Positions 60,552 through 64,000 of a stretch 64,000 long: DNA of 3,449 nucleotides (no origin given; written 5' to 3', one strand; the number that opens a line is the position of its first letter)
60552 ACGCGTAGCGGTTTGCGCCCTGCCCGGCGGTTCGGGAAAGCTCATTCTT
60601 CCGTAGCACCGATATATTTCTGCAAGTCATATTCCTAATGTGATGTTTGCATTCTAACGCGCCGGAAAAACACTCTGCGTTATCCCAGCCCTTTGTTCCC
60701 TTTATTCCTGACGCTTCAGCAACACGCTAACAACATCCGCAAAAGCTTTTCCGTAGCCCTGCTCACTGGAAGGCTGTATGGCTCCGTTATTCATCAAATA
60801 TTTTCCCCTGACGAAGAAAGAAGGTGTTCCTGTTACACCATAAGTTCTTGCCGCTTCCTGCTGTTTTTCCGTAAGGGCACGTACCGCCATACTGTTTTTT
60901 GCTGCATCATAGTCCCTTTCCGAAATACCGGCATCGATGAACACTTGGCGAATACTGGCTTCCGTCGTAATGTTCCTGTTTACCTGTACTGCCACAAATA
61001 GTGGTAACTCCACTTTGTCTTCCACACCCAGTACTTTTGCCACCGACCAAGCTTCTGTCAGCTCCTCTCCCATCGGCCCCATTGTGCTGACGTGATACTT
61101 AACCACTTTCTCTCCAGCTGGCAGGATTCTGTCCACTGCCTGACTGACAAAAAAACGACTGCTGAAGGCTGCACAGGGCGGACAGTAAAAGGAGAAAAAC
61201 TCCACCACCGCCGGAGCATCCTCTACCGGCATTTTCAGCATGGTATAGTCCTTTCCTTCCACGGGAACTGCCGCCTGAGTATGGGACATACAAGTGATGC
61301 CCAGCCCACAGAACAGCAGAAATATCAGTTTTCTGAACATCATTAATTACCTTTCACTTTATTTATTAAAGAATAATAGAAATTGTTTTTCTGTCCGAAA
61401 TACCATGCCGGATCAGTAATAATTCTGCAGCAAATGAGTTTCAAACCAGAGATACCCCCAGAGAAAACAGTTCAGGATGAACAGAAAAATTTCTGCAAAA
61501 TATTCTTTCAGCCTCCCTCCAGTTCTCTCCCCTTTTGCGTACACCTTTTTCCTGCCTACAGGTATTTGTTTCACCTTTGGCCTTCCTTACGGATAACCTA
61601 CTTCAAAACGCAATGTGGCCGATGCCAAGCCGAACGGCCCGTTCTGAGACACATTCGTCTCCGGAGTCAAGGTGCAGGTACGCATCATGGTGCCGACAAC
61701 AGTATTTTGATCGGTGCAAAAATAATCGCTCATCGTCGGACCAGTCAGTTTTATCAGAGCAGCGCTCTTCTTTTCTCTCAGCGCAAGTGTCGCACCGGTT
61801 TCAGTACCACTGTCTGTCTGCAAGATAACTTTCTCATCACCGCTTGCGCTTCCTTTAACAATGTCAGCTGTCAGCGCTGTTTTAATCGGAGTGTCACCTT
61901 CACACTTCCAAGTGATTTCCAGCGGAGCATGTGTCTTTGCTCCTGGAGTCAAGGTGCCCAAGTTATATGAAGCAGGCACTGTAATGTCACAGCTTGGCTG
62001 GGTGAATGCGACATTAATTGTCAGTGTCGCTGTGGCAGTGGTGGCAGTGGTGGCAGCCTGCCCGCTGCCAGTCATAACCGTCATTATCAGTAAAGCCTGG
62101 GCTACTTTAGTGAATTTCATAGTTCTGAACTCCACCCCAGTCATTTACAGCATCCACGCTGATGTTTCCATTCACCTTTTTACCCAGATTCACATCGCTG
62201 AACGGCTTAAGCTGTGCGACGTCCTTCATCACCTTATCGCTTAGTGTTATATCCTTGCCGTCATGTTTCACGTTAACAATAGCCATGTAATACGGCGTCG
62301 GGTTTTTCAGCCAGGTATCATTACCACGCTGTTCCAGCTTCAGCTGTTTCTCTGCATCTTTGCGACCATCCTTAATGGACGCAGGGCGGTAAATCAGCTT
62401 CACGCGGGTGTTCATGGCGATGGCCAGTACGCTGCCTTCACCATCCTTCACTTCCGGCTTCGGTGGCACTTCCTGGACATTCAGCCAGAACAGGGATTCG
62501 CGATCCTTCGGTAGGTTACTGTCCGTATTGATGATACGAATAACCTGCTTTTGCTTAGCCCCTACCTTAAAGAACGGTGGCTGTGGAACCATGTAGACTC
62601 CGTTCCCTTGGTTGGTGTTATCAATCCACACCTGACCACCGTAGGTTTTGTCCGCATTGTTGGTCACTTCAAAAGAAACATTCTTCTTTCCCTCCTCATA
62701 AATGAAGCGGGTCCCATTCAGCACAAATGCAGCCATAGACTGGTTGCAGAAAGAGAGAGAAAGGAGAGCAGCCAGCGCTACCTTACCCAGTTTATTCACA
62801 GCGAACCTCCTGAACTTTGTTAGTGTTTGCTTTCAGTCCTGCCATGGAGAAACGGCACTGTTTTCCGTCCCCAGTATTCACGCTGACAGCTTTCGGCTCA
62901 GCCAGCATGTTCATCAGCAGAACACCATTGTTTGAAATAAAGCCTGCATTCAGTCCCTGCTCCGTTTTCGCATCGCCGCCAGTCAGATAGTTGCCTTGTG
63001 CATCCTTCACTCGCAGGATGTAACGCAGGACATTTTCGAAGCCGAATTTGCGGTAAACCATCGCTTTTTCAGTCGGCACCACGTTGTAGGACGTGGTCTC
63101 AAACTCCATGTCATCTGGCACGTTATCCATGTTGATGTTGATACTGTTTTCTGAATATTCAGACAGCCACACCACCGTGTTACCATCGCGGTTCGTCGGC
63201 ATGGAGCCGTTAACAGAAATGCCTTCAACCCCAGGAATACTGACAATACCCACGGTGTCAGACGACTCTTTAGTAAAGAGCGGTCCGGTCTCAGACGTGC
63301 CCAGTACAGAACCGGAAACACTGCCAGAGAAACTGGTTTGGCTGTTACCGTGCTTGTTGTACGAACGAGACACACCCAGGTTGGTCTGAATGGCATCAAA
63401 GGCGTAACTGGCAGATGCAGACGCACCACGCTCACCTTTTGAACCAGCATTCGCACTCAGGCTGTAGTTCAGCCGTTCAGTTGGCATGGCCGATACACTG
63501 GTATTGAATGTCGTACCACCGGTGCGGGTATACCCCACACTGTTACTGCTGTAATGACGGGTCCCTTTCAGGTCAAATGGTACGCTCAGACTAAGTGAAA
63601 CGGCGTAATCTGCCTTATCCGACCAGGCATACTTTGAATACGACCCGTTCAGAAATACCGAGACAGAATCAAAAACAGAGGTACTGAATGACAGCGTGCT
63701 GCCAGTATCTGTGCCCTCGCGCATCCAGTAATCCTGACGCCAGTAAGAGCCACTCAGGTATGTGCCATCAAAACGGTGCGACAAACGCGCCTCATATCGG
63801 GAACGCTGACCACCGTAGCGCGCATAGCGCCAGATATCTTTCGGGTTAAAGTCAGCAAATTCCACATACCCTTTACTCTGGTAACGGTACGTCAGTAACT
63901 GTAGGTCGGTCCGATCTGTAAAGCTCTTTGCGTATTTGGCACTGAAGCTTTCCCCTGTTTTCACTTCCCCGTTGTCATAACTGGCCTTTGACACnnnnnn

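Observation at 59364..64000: Chaperone-usher fimbrial operon with embedded DsbA-like CPPC oxidoreductase at the edge of the phage-plasmid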

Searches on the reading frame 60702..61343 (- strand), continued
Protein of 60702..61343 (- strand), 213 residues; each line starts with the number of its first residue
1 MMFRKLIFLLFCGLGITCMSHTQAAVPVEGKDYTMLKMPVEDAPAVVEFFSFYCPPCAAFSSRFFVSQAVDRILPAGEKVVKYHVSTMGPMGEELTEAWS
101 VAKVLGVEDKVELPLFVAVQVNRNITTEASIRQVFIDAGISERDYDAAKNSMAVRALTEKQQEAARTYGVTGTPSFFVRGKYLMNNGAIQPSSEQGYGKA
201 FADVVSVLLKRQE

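Call 95: find_encoding_contigs(protein=P0099, flank=7000, max_places=1)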
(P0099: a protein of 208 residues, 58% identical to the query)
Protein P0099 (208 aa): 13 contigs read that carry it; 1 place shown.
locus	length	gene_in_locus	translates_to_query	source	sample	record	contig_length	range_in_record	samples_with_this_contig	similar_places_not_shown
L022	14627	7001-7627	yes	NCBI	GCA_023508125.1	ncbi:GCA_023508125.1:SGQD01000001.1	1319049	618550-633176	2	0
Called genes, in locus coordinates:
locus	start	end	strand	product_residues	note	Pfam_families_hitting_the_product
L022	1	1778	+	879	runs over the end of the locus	PF13954:PapC_N, PF00577:Usher, PF13953:PapC_C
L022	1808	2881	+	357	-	-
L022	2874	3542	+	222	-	-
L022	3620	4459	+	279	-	-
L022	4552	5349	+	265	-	-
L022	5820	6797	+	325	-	PF00126:HTH_1, PF03466:LysR_substrate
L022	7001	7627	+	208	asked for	PF13462:Thioredoxin_4, PF01323:DSBA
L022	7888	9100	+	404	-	PF01527:HTH_Tnp_1, PF13384:HTH_23 (faint), PF13518:HTH_28 (weak), PF13276:HTH_21, PF00665:rve, PF13683:rve_3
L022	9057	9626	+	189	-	PF00665:rve, PF13683:rve_3, PF13333:rve_2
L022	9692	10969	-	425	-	PF13356:Arm-DNA-bind_3, PF22022:Phage_int_M, PF00589:Phage_integrase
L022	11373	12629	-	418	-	PF01306:LacY_symp, PF07690:MFS_1, PF12832:MFS_1_like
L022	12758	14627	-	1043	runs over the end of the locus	PF02837:Glyco_hydro_2_N, PF00703:Glyco_hydro_2, PF02836:Glyco_hydro_2_C, PF16353:LacZ_4, PF02929:Bgal_small_N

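Call 96: find_encoding_contigs(protein=P0086, flank=7000, max_places=1)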
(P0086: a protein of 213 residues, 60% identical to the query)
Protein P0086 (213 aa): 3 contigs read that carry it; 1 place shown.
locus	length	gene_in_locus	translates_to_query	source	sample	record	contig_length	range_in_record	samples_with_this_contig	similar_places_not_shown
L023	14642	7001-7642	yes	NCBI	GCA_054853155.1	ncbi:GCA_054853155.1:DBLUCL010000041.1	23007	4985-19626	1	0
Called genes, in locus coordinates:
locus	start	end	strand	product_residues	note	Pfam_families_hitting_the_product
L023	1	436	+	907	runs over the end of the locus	PF27417:BigA_3rd (weak), PF25783:BigA_beta, PF03797:Autotransporter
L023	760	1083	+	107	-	PF06069:PerC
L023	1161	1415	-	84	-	PF04703:FaeA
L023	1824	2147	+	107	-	PF03333:PapB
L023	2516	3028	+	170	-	-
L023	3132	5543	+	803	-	PF13954:PapC_N, PF00577:Usher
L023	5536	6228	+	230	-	PF00345:PapD_N, PF02753:PapD_C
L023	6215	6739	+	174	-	-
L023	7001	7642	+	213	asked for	PF13462:Thioredoxin_4, PF01323:DSBA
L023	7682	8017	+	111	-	-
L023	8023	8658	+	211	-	PF00078:RVT_1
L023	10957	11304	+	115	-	PF03526:Microcin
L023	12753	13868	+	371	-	PF00665:rve, PF22483:Mu-transpos_C_2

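Call 103: search_protein_families(library=phrogs, proteins=[window:60702-61343:-], max_evalue=0.001)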
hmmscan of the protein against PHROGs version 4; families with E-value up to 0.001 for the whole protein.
window:60702-61343:- (213 aa): 0 families

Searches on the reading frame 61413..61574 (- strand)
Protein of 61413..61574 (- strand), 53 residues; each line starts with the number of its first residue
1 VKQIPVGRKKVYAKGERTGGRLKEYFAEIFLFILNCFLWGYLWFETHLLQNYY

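Call 78: find_homologous_proteins(query=window:61413-61574:-, max_evalue=0.1)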
Query window:61413-61574:- (53 aa): 8 proteins with E <= 0.1 among 8 candidates.
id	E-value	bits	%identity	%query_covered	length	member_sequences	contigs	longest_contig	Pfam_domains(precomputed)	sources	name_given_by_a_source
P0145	4.2e-29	117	96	100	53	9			-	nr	nr:MAG: hypothetical protein [Bacteriophage sp.]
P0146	1.6e-26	108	92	100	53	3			-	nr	nr:hypothetical protein [Escherichia albertii]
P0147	2.2e-25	105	91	100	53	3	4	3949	-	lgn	-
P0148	3.5e-17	79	72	100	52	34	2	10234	-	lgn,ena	-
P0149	1.4e-16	77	77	91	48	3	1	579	-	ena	-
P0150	5.3e-15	72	72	100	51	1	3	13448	-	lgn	-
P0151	4.1e-13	66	71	91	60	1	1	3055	-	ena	-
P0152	3.3e-12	64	74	77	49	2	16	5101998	-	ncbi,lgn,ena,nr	ncbi:hypothetical protein C4A74_03978 [Escherichia coli]|nr:hypothetical protein C4A74_03978 [Escher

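Call 79: search_protein_families(library=pfam, proteins=[window:61413-61574:-], max_evalue=10)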
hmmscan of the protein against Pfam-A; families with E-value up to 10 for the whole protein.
window:61413-61574:- (53 aa): 0 families

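Call 89: search_protein_families(library=ncbifam, proteins=[window:61413-61574:-], max_evalue=0.001)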
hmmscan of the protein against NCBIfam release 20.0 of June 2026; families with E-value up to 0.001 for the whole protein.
window:61413-61574:- (53 aa): 0 families

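Call 103: search_protein_families(library=phrogs, proteins=[window:61413-61574:-], max_evalue=0.001)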
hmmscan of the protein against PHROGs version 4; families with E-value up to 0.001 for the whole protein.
window:61413-61574:- (53 aa): 0 families

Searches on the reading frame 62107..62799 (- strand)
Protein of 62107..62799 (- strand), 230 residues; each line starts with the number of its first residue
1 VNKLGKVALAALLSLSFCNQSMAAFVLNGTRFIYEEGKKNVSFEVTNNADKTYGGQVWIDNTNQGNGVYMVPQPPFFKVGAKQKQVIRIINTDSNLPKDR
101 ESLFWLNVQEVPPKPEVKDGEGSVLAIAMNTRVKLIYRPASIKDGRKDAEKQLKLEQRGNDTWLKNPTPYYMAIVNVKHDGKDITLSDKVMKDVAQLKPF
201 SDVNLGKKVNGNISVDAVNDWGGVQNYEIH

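Call 3: search_protein_families(library=pfam, proteins=[window:62107-62799:-], max_evalue=0.01)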
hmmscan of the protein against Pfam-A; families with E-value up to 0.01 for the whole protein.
window:62107-62799:- (230 aa): 2 families
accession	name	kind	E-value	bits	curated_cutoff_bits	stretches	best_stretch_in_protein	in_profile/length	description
PF00345.26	PapD_N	-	7.4e-35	120.1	23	1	25-142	2-125/126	Pili and flagellar-assembly chaperone, PapD N-terminal domain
PF02753.23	PapD_C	-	4.2e-10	40.2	22.8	1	164-225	1-62/63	Pili assembly chaperone PapD, C-terminal domain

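Call 4: search_protein_families(library=ncbifam, proteins=[window:62107-62799:-], max_evalue=0.01)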
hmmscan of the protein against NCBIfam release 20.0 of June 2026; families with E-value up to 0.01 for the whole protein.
window:62107-62799:- (230 aa): 20 families
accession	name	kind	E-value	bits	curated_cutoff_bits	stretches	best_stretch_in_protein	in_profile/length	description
NF011758.0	PRK15211.1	equivalog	4.2e-111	369.7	248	1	2-230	2-230/230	fimbrial chaperone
NF007398.0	PRK09926.1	equivalog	5.8e-42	143.9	285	1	6-228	8-243/246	fimbrial chaperone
NF011755.1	PRK15208.1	exception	1.1e-36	126.3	360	1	10-192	4-187/225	long polar fimbrial biogenesis chaperone LpfB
NF011823.0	PRK15295.1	equivalog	1.5e-36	125.8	309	1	1-222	1-217/227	fimbrial assembly chaperone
NF011742.0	PRK15195.1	equivalog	5.5e-33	114.1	327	1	11-225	11-222/230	type 1 fimbria chaperone FimC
NF011818.0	PRK15290.1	equivalog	9.4e-33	113.6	317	1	13-224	25-235/243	fimbrial chaperone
NF011827.0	PRK15299.1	equivalog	2e-30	105.9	375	1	1-224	1-219/227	fimbrial chaperone protein StiB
NF011790.0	PRK15254.1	equivalog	1.6e-27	96.3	370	1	7-225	9-227/247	fimbrial chaperone protein StdC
NF011770.1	PRK15224.1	exception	2.3e-26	92.8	475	1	19-224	34-237/246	pili assembly chaperone SafB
NF011764.0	PRK15218.1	equivalog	4.9e-26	91.5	372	1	21-222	16-215/226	fimbrial assembly chaperone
NF011789.1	PRK15253.1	exception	4.1e-25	88.5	500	1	10-206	6-199/227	fimbrial biogenesis chaperone StcB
NF011735.0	PRK15188.1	equivalog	1.1e-24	87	365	1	12-223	17-218/228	fimbrial chaperone protein BcfB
NF011739.0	PRK15192.1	equivalog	9.3e-24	84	296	1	11-181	13-183/234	pili/flagellar-assembly chaperone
NF011782.0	PRK15246.1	equivalog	1.2e-23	83.5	277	1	6-227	12-235/252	fimbrial assembly chaperone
NF011785.1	PRK15249.1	exception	6.7e-22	78.1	550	1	18-223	23-242/253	fimbrial biogenesis chaperone StbB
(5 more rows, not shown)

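Call 103: search_protein_families(library=phrogs, proteins=[window:62107-62799:-], max_evalue=0.001)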
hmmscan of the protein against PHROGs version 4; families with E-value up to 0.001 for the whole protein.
window:62107-62799:- (230 aa): 1 family
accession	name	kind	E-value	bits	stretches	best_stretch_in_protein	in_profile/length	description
phrog_6765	-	unknown function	5.9e-44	150.9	1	7-226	11-228/234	-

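Call 104: search_dna_similar(query=window:62107-62799:-, collection=phages, mode=protein, max_rows=15)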
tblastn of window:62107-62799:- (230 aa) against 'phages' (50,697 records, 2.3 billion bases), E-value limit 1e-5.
Records with a match: 21; places in all: 26; records where one place covers at least 80% of the query: 20.
Best place of each record, by identity: <60% 21.
By first word of the organism name: Salmonella 10; Escherichia 6; Acinetobacter 4; Bacteriophage 1.
By host as written in the record: Salmonella enterica subsp. enterica serovar Kentucky 7; Escherichia coli O157:H7 ATCC 43895 5; - 5; Homo sapiens 3; Escherichia coli str. K-12 substr. MG1655 1.
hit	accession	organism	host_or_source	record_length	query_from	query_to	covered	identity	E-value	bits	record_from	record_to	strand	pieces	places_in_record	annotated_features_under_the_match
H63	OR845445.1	Escherichia phage ECO95 1-6-1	Escherichia coli O157:H7 ATCC 43895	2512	8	230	97%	36.2%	3e-35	137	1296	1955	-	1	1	record has no annotation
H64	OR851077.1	Salmonella phage S.Kent 1-2-1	Salmonella enterica subsp. enterica ...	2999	8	230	97%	36.2%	3e-35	137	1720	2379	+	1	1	record has no annotation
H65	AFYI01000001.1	Salmonella enterica subsp. enterica serovar Infantis str. ...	Homo sapiens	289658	4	224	96%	34.9%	3e-27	114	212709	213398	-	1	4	gram-negative pili assembly chaperone protein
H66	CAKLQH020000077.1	Acinetobacter phage MD-2021a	not known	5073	12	229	95%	31.8%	2e-26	112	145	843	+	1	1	fimC: F17-like fimbrial chaperone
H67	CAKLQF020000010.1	Acinetobacter phage MD-2021a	not known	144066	12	229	95%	31.8%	2e-26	112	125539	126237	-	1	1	fimC: F17-like fimbrial chaperone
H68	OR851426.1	Salmonella phage S.Kent 1-2-1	Salmonella enterica subsp. enterica ...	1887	2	225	97%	30.9%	1e-23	103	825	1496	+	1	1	record has no annotation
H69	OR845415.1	Escherichia phage ECO95 1-6-1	Escherichia coli O157:H7 ATCC 43895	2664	2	225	97%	30.9%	1e-23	103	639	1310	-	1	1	record has no annotation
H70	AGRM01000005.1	Salmonella enterica subsp. houtenae str. ATCC BAA-1581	Homo sapiens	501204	6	230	98%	29.9%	5e-20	94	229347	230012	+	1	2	gram-negative pili assembly chaperone protein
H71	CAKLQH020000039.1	Acinetobacter phage MD-2021a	not known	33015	5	223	95%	30.3%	1e-25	110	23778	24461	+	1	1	papD: F17-like fimbrial chaperone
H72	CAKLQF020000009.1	Acinetobacter phage MD-2021a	not known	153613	5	223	95%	30.3%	1e-25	110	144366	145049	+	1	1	papD: F17-like fimbrial chaperone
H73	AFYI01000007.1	Salmonella enterica subsp. enterica serovar Infantis str. ...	Homo sapiens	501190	1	222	97%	29.7%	2e-23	103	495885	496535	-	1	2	gram-negative pili assembly chaperone protein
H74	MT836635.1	Bacteriophage sp.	human fecal samples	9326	16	223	90%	30.3%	3e-21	97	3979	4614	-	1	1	record has no annotation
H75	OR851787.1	Salmonella phage S.Kent 1-2-1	Salmonella enterica subsp. enterica ...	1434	2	223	97%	27.9%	6e-19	90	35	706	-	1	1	record has no annotation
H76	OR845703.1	Escherichia phage ECO95 1-6-1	Escherichia coli O157:H7 ATCC 43895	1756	2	223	97%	27.9%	6e-19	90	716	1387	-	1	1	record has no annotation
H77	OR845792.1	Escherichia phage ECO95 1-6-1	Escherichia coli O157:H7 ATCC 43895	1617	27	230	89%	30.0%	2e-23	103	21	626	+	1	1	record has no annotation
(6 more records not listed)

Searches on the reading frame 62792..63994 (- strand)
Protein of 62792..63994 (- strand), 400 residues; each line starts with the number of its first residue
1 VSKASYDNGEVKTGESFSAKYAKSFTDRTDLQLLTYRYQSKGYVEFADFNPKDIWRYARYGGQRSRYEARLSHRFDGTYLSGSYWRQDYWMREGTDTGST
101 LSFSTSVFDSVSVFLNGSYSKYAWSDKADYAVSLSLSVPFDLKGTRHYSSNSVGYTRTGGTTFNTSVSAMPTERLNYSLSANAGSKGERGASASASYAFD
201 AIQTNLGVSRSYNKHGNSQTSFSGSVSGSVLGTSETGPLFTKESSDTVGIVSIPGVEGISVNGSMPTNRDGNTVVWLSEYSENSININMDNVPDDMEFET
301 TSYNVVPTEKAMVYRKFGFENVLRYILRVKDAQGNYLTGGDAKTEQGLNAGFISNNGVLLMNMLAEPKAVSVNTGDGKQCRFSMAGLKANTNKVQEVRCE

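Call 3: search_protein_families(library=pfam, proteins=[window:62792-63994:-], max_evalue=0.01)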
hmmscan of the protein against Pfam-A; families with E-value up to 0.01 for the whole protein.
window:62792-63994:- (400 aa): 2 families
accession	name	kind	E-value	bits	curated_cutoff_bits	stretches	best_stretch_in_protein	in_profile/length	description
PF00577.26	Usher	-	6.9e-66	223.7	27.1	1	2-317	232-549/549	Outer membrane usher protein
PF03895.21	YadA_anchor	-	0.0042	17.6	22.7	1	167-199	28-60/60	YadA-like membrane anchor domain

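Call 4: search_protein_families(library=ncbifam, proteins=[window:62792-63994:-], max_evalue=0.01)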
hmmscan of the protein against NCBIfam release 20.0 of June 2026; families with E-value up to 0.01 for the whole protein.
window:62792-63994:- (400 aa): 9 families
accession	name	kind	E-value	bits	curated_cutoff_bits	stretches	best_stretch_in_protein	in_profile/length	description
NF011760.0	PRK15213.1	equivalog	3.1e-153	511.6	752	1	2-400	408-796/796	PefC/AfrB family outer membrane usher protein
NF011754.0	PRK15207.1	equivalog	1.7e-27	95.9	1271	1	3-383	439-822/842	outer membrane usher protein LpfC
NF011769.0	PRK15223.1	equivalog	2.7e-23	81.7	1105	1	8-383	426-816/836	fimbrial biogenesis outer membrane usher protein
NF011740.0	PRK15193.1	equivalog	1.6e-20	72.6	995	1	75-382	539-856/877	fimbrial biogenesis usher protein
NF007337.0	PRK09828.1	equivalog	3.6e-18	65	830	1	75-373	521-828/865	outer membrane usher protein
NF011745.0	PRK15198.1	subfamily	3.3e-17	61.8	975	1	74-382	519-833/860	outer membrane usher protein FimD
NF011812.0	PRK15284.1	subfamily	2.5e-15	55.4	972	1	4-381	447-824/881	outer membrane usher protein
NF011832.0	PRK15304.1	subfamily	2.1e-10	39.3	723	1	4-385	405-782/801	fimbrial biogenesis usher protein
NF011784.0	PRK15248.1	equivalog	1.3e-07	30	996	1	2-382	418-831/853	fimbrial outer membrane usher protein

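Call 103: search_protein_families(library=phrogs, proteins=[window:62792-63994:-], max_evalue=0.001)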
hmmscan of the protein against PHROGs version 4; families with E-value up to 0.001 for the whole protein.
window:62792-63994:- (400 aa): 1 family
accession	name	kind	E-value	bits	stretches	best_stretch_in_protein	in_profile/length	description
phrog_7543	-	unknown function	5.7e-41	141.5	1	5-398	414-822/826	-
